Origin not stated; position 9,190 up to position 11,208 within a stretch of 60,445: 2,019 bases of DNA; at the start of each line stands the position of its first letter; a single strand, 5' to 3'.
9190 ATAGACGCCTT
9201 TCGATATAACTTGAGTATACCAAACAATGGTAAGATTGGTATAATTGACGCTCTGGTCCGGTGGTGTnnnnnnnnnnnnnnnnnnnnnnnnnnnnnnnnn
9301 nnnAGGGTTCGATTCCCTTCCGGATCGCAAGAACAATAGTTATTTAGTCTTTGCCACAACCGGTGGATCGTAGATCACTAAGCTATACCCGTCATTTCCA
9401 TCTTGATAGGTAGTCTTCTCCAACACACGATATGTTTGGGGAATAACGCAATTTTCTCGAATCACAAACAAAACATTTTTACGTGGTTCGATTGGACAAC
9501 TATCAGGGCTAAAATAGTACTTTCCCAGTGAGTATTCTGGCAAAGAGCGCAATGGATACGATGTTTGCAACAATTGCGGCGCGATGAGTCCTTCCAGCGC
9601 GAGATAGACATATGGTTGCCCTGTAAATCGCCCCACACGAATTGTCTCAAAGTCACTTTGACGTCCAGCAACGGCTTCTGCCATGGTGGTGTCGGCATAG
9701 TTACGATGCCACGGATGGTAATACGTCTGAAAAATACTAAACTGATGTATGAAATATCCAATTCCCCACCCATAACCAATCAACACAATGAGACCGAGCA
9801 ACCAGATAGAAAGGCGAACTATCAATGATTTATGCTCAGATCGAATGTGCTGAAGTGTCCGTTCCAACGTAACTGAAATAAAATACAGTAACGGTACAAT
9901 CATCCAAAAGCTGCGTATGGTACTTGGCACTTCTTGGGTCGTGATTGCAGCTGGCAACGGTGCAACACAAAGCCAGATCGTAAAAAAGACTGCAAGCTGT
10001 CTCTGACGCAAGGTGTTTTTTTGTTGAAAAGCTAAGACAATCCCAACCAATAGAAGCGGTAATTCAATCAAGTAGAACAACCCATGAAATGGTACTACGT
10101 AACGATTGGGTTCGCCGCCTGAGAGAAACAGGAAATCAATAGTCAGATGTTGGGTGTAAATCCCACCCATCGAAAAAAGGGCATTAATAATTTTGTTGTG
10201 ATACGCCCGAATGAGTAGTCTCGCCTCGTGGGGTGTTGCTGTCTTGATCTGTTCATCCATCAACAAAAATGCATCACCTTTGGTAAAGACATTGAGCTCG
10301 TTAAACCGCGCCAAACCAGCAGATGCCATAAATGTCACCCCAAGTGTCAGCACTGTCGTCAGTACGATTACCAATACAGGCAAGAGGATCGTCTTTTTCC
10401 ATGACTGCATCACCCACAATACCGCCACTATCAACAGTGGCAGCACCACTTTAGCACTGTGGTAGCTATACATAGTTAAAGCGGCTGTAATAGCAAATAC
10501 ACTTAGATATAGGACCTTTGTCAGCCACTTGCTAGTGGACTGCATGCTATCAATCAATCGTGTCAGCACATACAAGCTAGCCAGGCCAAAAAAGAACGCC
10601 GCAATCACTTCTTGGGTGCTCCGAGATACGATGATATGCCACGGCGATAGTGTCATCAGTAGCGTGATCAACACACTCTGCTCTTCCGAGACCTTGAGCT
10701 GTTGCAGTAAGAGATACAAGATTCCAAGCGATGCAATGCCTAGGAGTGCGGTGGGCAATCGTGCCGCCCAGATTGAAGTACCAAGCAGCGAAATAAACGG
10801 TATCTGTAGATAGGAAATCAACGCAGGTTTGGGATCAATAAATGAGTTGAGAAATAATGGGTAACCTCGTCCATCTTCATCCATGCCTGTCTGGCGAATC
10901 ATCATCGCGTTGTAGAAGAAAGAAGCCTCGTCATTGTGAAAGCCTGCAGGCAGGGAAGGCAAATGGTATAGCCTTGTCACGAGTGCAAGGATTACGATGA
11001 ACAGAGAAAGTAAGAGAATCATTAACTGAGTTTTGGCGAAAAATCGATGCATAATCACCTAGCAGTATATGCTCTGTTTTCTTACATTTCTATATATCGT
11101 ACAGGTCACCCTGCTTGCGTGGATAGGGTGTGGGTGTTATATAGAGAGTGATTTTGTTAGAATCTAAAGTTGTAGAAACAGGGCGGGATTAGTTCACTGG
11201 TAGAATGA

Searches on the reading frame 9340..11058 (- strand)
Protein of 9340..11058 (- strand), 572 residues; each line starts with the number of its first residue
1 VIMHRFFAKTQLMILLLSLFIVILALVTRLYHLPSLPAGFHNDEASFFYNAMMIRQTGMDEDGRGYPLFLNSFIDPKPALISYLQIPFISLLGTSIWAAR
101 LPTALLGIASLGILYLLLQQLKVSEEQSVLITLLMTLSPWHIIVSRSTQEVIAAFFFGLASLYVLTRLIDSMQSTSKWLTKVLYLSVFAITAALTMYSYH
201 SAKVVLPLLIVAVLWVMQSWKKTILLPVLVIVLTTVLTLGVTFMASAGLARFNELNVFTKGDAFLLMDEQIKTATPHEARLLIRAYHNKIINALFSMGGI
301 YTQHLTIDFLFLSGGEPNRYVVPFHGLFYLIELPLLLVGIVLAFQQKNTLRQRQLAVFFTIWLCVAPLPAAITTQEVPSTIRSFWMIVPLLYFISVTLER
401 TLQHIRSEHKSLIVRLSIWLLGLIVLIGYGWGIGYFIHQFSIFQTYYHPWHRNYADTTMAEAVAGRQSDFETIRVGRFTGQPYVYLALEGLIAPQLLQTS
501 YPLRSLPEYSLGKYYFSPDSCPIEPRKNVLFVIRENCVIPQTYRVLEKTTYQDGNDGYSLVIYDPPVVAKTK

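Call 47: search_protein_families(library=pfam, proteins=[window:9340-11058:-], max_evalue=0.00001)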
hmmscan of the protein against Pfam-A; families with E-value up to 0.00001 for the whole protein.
window:9340-11058:- (572 aa): 2 families
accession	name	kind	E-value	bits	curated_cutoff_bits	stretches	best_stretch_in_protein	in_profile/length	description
PF13231.12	PMT_2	-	1.7e-06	28.8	26.1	1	77-237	2-155/160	Dolichyl-phosphate-mannose-protein mannosyltransferase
PF02366.24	PMT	-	2.3e-06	27.8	22.7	1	22-253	4-242/245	Dolichyl-phosphate-mannose-protein mannosyltransferase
